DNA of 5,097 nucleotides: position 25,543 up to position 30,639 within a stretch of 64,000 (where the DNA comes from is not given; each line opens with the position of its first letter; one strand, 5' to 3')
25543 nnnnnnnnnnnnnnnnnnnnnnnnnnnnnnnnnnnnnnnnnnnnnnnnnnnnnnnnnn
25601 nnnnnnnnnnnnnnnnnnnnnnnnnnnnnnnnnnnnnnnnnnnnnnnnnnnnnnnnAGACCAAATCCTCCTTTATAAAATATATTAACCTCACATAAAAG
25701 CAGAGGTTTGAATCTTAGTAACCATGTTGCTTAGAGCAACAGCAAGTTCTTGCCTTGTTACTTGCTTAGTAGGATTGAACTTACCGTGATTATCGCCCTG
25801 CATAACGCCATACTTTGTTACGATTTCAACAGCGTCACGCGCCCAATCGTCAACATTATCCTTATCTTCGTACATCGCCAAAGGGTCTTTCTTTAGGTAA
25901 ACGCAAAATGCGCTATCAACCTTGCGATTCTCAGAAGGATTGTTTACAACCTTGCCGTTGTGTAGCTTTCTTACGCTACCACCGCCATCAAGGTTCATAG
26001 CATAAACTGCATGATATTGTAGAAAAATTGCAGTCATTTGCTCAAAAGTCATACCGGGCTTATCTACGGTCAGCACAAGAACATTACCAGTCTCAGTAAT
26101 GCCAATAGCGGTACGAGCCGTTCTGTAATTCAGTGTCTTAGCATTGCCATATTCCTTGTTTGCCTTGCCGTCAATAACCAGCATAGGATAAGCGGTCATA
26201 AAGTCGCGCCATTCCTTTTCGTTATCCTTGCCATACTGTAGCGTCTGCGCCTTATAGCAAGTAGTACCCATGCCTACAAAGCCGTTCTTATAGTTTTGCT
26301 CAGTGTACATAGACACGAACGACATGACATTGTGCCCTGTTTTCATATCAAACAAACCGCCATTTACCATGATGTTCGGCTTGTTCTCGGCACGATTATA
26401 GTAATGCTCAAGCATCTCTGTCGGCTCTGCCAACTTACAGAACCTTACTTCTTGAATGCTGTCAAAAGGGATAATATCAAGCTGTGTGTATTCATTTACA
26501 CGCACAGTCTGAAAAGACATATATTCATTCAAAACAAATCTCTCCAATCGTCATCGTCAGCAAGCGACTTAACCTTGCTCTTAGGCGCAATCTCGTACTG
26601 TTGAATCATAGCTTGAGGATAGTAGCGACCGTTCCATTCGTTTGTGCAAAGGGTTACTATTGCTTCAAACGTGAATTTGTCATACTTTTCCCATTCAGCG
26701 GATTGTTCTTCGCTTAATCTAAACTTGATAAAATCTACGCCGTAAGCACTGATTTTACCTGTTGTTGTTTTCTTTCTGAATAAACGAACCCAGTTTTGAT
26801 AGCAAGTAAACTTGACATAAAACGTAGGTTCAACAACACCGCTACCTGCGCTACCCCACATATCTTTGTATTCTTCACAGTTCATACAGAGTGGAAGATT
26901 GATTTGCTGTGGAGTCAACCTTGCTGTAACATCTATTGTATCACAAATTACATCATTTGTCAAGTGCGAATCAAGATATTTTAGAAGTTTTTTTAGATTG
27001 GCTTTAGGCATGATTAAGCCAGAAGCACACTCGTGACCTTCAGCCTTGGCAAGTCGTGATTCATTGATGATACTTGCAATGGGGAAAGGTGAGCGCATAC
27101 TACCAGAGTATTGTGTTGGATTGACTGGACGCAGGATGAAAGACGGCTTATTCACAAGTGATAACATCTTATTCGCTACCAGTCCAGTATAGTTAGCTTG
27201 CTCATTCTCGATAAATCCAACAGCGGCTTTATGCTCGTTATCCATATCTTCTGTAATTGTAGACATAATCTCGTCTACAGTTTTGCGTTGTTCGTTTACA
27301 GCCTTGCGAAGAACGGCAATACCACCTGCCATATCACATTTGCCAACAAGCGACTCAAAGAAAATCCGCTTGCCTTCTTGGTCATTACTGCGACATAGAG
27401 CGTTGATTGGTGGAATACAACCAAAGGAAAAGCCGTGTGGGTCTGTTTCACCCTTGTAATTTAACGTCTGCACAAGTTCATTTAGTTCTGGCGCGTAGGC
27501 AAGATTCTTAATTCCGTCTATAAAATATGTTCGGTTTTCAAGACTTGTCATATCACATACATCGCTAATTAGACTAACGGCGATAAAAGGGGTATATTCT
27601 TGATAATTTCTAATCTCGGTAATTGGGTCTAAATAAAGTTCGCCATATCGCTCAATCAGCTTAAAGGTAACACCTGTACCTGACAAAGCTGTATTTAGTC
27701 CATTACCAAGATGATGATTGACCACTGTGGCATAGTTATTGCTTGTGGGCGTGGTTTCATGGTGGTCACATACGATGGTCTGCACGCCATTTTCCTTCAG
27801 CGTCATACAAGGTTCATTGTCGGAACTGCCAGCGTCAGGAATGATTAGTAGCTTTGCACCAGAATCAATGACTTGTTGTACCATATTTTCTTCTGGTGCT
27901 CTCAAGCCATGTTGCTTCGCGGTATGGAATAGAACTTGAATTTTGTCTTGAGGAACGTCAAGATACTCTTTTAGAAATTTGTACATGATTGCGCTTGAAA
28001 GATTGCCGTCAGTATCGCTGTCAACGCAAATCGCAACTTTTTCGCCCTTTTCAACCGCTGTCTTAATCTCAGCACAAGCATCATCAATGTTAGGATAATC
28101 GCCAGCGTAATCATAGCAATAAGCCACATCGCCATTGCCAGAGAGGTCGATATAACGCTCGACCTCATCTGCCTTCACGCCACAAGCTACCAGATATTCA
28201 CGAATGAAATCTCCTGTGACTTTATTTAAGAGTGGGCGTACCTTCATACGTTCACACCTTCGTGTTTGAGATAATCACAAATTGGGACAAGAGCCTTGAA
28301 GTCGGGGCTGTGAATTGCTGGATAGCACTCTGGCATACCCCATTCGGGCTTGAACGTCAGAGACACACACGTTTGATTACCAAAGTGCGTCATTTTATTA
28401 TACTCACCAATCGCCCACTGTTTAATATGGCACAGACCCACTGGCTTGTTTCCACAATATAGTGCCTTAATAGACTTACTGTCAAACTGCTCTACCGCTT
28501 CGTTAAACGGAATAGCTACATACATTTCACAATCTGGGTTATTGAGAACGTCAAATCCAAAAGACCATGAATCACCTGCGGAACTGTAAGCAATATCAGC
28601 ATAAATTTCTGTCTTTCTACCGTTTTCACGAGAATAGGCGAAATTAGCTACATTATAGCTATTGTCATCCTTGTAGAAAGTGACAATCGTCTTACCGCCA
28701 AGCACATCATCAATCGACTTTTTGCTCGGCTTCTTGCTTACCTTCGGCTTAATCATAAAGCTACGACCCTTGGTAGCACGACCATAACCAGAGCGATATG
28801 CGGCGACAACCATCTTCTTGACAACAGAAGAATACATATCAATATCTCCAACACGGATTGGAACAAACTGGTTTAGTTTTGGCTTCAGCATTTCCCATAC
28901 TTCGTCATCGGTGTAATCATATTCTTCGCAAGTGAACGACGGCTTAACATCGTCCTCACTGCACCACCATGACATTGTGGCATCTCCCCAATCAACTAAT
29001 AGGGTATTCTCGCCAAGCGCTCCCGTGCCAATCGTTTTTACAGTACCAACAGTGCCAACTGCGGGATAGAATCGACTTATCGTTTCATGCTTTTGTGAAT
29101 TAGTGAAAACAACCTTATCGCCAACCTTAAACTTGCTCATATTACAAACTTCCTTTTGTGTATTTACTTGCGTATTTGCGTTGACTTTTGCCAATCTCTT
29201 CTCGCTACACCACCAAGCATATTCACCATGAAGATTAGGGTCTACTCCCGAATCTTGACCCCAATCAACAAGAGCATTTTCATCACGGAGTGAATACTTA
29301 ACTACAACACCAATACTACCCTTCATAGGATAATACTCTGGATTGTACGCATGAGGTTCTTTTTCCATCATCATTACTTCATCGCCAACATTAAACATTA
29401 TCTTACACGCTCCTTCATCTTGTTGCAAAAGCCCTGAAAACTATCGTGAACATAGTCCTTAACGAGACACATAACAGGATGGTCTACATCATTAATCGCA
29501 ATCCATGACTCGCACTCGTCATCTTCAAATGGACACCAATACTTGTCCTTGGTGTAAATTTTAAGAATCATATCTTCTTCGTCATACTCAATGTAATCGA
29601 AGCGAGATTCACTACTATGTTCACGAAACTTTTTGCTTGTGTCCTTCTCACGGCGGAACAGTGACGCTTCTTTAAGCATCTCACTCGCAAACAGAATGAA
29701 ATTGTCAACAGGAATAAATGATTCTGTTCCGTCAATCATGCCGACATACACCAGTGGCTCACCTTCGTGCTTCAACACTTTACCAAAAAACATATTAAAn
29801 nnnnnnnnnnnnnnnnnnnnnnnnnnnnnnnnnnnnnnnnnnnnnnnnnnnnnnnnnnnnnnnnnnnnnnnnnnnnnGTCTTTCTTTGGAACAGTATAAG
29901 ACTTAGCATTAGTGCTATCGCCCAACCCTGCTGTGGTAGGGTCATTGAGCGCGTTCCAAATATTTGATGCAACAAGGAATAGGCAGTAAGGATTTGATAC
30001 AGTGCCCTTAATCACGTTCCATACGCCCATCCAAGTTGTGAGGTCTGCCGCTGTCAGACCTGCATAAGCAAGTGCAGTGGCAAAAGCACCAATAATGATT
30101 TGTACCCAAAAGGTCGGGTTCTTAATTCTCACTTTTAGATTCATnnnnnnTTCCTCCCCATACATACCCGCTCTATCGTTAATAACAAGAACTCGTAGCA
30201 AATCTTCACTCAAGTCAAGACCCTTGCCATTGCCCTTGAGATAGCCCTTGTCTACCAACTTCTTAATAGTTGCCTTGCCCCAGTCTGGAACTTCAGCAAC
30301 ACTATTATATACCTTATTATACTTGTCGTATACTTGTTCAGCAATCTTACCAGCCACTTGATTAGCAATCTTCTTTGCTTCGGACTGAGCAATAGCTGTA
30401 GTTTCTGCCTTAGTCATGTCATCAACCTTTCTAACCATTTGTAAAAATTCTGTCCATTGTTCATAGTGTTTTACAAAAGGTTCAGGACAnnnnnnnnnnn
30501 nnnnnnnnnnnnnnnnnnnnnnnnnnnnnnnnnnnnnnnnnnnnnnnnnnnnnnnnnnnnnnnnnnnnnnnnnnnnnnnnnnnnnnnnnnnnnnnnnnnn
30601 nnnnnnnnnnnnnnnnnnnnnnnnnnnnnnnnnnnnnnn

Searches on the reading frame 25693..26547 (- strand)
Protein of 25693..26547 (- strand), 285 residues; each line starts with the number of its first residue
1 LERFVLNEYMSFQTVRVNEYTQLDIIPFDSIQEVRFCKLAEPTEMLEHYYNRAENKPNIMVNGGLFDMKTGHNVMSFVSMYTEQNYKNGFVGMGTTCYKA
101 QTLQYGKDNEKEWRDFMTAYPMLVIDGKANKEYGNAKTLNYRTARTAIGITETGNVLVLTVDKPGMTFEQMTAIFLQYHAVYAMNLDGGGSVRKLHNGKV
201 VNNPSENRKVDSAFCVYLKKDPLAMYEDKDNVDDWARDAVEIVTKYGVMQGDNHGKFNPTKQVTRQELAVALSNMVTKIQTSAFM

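Call 72: search_protein_families(library=pfam, proteins=[window:25693-26547:-], max_evalue=1)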
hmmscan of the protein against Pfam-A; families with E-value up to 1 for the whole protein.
window:25693-26547:- (285 aa): 3 families
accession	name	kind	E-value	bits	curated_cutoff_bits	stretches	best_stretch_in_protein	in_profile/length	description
PF09992.14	NAGPA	-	2.7e-28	99.7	25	1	58-217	4-169/169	Phosphodiester glycosidase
PF00395.25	SLH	-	7.9e-11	42.2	20.8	1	226-269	2-44/44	S-layer homology domain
PF09353.15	DUF1995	-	0.054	13.9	26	1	44-107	97-156/197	Domain of unknown function (DUF1995)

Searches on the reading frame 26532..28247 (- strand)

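Call 36: search_protein_families(library=phrogs, proteins=[window:26532-28247:-], max_evalue=0.001)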
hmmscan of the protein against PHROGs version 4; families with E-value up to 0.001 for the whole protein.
window:26532-28247:- (572 aa): 2 families
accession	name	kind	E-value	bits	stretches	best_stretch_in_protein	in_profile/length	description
phrog_2484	-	DNA, RNA and nucleotide metabolism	8.7e-94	316.1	1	11-556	12-561/564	RecJ-like ssDNA exonuclease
phrog_4771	-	other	8.1e-06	26.1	0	293-427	168-297/363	DHH phosphoesterase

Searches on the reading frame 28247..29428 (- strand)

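Call 36: search_protein_families(library=phrogs, proteins=[window:28247-29428:-], max_evalue=0.001)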
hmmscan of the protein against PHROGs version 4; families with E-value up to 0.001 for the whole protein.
window:28247-29428:- (394 aa): 1 family
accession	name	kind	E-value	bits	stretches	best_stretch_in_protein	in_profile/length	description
phrog_7871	-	unknown function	1.5e-10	42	1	97-161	1-57/73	-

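Call 43: search_protein_families(library=pfam, proteins=[window:28247-29428:-], max_evalue=0.01)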
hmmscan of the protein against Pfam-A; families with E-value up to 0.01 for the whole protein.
window:28247-29428:- (394 aa): 0 families

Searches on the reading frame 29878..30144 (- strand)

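Call 36: search_protein_families(library=phrogs, proteins=[window:29878-30144:-], max_evalue=0.001)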
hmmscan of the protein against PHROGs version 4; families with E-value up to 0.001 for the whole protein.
window:29878-30144:- (89 aa): 2 families
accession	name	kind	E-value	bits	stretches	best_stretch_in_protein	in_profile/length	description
phrog_297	-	lysis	3.1e-14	54.2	1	1-89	9-90/176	holin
phrog_33625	-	lysis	8.2e-09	36.4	1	2-56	4-60/64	holin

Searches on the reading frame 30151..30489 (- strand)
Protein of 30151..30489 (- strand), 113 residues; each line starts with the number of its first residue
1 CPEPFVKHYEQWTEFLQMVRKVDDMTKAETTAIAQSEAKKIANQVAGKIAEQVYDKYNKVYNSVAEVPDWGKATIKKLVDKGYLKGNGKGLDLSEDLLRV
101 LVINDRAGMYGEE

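Call 72: search_protein_families(library=pfam, proteins=[window:30151-30489:-], max_evalue=1)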
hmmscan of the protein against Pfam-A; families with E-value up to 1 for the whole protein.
seq(113 aa): 2 families
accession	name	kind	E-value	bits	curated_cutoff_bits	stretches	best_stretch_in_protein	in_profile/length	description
PF06414.18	Zeta_toxin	-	0.012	15.5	22.3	1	18-83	57-122/199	Zeta toxin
PF05218.19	DUF713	-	0.14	12.4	24.5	1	3-69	42-110/185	Protein of unknown function (DUF713)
